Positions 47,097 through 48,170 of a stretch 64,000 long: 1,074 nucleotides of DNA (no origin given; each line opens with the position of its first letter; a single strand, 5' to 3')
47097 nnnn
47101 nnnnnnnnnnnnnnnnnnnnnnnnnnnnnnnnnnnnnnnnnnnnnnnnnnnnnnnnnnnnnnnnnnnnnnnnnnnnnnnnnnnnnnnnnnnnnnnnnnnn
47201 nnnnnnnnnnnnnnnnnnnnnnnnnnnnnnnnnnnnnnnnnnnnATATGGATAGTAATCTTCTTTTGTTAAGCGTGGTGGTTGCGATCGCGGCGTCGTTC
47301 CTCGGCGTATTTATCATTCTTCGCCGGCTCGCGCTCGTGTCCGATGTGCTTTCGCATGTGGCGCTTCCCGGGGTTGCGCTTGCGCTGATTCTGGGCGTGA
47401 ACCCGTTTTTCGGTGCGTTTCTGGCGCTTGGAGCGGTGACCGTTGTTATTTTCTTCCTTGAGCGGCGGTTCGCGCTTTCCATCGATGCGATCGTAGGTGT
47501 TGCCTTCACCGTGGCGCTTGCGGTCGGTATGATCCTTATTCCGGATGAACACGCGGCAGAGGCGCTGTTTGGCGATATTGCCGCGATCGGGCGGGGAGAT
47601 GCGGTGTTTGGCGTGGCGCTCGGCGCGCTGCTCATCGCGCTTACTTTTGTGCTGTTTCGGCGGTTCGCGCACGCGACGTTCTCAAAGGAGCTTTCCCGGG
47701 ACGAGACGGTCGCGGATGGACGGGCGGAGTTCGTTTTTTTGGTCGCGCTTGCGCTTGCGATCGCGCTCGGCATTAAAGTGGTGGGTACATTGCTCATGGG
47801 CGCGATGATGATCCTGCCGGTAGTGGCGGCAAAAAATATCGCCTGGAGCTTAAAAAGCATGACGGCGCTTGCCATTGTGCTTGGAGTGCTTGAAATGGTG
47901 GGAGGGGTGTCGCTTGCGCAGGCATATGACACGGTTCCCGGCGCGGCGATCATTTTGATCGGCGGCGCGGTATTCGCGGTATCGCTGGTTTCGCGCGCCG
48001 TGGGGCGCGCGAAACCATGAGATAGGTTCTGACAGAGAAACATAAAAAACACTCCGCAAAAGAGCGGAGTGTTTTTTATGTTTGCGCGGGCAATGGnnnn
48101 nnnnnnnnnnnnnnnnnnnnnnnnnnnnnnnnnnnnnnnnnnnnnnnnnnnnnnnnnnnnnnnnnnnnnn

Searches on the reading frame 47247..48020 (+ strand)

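Call 27: search_protein_families(library=pfam, proteins=[window:47247-48020:+], max_evalue=0.001)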
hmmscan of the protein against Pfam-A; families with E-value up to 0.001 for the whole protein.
window:47247-48020:+ (257 aa): 1 family
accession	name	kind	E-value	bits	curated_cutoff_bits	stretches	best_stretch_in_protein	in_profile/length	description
PF00950.22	ABC-3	-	6.5e-47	160.6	20.1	1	5-248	8-256/258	ABC 3 transport family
